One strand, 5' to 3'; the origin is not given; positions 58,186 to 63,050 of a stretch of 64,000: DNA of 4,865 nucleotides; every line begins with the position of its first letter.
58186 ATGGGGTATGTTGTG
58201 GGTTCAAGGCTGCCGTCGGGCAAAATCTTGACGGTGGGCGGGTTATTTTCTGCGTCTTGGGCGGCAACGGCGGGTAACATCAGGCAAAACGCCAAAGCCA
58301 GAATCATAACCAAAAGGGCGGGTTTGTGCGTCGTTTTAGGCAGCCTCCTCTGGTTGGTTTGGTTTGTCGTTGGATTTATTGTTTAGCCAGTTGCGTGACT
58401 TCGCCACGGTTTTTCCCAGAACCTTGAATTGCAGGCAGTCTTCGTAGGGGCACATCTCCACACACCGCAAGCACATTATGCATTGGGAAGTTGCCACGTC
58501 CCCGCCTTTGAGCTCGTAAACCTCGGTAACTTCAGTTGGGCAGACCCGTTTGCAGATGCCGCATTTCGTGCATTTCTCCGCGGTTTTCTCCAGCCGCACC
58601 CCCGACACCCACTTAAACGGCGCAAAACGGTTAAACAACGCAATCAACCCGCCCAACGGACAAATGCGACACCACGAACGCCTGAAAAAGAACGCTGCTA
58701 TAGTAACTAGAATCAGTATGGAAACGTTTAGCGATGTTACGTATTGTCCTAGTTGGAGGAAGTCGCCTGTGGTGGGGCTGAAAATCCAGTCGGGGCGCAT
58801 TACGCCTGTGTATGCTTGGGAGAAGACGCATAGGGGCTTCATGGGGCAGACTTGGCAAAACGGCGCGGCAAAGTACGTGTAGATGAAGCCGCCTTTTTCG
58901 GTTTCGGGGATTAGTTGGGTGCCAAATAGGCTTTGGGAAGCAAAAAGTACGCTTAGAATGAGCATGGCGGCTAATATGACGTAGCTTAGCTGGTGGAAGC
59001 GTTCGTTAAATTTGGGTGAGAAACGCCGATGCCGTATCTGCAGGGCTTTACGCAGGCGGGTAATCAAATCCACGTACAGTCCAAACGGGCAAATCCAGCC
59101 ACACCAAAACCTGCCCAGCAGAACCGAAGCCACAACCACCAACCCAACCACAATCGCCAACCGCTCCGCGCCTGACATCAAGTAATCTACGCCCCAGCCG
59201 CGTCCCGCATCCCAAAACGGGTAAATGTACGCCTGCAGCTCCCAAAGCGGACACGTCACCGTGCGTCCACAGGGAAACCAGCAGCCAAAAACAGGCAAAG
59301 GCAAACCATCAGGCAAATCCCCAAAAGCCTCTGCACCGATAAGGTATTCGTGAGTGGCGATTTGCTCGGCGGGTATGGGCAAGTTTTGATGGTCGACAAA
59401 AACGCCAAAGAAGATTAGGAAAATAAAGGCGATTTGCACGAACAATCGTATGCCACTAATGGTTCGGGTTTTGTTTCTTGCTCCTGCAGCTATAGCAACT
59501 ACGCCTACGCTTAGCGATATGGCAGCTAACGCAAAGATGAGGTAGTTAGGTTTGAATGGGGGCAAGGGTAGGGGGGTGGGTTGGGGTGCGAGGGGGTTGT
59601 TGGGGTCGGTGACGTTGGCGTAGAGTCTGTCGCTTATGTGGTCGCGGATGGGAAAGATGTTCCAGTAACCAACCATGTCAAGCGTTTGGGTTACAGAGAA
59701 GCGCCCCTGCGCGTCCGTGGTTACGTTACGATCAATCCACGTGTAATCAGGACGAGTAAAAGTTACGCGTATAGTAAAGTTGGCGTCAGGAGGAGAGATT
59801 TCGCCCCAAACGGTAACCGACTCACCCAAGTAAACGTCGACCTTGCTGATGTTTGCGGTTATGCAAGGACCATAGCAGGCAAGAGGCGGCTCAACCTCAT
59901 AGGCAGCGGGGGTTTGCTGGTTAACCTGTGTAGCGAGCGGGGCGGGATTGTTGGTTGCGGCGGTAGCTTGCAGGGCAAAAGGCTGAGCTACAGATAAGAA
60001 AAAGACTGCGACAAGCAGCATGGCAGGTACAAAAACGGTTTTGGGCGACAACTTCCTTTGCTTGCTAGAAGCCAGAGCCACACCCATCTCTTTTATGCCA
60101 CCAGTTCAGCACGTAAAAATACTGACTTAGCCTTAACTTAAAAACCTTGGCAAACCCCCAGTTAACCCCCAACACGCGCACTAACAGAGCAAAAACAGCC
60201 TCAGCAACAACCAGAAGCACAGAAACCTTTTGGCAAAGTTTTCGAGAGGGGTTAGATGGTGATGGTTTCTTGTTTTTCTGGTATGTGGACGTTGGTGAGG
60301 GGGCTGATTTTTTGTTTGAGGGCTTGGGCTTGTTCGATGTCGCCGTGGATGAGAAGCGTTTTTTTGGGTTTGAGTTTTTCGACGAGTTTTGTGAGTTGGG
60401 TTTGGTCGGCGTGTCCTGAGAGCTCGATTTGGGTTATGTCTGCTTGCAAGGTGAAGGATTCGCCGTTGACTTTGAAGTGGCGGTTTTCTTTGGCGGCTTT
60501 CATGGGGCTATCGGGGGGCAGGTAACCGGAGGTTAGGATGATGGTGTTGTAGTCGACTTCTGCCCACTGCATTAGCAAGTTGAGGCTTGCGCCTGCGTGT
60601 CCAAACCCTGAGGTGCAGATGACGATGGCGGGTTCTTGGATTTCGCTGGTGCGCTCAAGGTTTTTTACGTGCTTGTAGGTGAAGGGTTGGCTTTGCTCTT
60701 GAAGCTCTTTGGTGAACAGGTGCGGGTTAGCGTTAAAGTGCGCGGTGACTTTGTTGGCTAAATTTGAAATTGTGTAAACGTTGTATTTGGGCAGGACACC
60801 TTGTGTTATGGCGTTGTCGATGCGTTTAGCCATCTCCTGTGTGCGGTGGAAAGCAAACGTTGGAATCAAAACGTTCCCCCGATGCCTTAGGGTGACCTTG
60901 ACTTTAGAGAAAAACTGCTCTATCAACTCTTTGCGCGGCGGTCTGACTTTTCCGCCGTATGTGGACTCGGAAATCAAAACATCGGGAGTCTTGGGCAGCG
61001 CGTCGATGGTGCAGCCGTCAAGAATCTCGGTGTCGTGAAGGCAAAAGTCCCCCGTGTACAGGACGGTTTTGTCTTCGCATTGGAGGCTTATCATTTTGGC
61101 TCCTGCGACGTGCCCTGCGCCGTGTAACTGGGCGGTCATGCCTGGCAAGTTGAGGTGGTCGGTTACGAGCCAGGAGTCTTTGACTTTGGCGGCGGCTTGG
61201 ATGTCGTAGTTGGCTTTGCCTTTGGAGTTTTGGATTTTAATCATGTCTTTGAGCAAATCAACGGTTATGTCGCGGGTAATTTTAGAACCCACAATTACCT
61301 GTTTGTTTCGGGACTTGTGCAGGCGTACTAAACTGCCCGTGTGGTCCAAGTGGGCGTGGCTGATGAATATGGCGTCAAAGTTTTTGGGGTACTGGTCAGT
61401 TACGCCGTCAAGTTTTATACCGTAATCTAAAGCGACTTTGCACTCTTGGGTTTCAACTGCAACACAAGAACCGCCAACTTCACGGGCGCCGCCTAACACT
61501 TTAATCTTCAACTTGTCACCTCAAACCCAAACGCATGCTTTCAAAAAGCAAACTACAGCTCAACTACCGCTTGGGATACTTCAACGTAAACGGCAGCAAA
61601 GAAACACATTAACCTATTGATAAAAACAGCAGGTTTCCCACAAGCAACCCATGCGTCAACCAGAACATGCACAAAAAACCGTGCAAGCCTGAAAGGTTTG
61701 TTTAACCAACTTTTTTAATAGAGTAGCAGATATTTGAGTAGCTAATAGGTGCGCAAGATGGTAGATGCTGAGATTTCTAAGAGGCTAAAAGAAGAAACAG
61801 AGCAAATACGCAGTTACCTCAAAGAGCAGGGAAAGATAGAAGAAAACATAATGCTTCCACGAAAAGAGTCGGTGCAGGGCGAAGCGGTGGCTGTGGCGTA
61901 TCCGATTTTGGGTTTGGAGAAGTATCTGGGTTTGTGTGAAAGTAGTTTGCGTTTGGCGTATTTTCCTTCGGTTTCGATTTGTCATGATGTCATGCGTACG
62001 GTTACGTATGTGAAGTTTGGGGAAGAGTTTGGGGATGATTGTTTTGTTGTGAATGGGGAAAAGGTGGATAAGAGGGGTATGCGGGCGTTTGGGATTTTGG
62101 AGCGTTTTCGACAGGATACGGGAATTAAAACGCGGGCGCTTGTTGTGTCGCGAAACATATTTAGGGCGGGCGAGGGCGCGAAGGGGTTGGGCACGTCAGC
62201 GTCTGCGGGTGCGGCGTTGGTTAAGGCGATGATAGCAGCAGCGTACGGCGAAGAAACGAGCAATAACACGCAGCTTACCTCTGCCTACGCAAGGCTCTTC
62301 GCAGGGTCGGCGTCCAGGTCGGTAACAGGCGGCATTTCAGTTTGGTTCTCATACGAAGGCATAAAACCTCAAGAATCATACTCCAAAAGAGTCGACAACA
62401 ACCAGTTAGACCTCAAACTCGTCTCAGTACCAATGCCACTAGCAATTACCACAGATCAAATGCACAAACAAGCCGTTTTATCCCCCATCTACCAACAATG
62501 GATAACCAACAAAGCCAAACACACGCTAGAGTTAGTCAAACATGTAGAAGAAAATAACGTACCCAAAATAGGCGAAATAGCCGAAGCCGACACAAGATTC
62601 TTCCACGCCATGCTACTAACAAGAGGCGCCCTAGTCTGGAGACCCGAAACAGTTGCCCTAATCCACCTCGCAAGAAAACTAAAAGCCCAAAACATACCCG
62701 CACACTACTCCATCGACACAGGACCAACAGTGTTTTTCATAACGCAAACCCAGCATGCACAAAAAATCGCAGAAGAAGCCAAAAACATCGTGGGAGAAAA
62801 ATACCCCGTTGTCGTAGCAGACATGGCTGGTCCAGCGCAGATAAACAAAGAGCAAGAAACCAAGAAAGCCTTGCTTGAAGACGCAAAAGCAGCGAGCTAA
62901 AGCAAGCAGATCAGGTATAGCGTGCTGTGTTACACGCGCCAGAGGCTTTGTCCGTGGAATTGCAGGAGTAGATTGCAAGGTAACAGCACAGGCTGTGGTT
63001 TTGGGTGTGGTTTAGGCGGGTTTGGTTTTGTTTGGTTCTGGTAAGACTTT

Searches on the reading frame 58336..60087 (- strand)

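Call 48: search_protein_families(library=pfam, proteins=[window:58336-60087:-], max_evalue=0.001)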
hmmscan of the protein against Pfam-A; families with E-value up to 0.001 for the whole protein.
window:58336-60087:- (583 aa): 7 families
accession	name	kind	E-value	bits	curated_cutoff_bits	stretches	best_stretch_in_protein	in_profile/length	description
PF12801.12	Fer4_5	-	9.3e-16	58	22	2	311-350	6-46/48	4Fe-4S binding domain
PF13237.11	Fer4_10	-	3.4e-08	33.7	25.5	1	501-547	4-53/53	4Fe-4S dicluster domain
PF00037.32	Fer4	-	3.6e-07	30.2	21.1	1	503-519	5-21/24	4Fe-4S binding domain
PF13534.11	Fer4_17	-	1.7e-06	28.9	22.2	0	494-520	34-60/61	4Fe-4S dicluster domain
PF12838.12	Fer4_7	-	2.9e-06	28.1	27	1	505-548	1-50/52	4Fe-4S dicluster domain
PF13187.11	Fer4_9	-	3.5e-06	27.4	27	1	505-548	1-49/52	4Fe-4S dicluster domain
PF13183.11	Fer4_8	-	0.00063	20.7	27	0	499-519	47-67/68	4Fe-4S dicluster domain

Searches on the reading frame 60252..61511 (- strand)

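Call 48: search_protein_families(library=pfam, proteins=[window:60252-61511:-], max_evalue=0.001)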
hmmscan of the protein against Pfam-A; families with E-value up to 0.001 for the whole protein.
window:60252-61511:- (419 aa): 6 families
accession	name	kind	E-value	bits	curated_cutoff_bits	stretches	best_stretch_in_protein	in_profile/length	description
PF10996.14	Beta-Casp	-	2.9e-15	57.3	27.7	1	224-328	1-109/120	Beta-Casp domain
PF07521.17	RMMBL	-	1.7e-14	54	21.6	1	356-410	5-62/63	Zn-dependent metallo-hydrolase RNA specificity domain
PF00753.33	Lactamase_B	-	5.6e-12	46.5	22.7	1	42-169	41-163/196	Metallo-beta-lactamase superfamily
PF12706.13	Lactamase_B_2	-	1.5e-07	31.7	27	1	43-164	29-151/200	Beta-lactamase superfamily domain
PF13483.12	Lactamase_B_3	-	0.0002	21.8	24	1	12-58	5-50/160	Beta-lactamase superfamily domain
PF16661.11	Lactamase_B_6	-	0.0009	19.1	27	0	38-169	29-175/193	Metallo-beta-lactamase superfamily domain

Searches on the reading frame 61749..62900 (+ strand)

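Call 48: search_protein_families(library=pfam, proteins=[window:61749-62900:+], max_evalue=0.001)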
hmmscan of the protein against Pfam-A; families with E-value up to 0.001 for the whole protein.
window:61749-62900:+ (383 aa): 2 families
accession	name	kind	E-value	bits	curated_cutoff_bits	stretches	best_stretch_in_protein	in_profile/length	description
PF22700.2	MVD-like_N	-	6.3e-26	91.3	27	1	50-201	1-148/157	Diphosphomevalonate decarboxylase-like N-terminal domain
PF21433.2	M3K_C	-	1.1e-10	42.4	27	1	235-335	3-102/105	Mevalonate-3-kinase, C-terminal domain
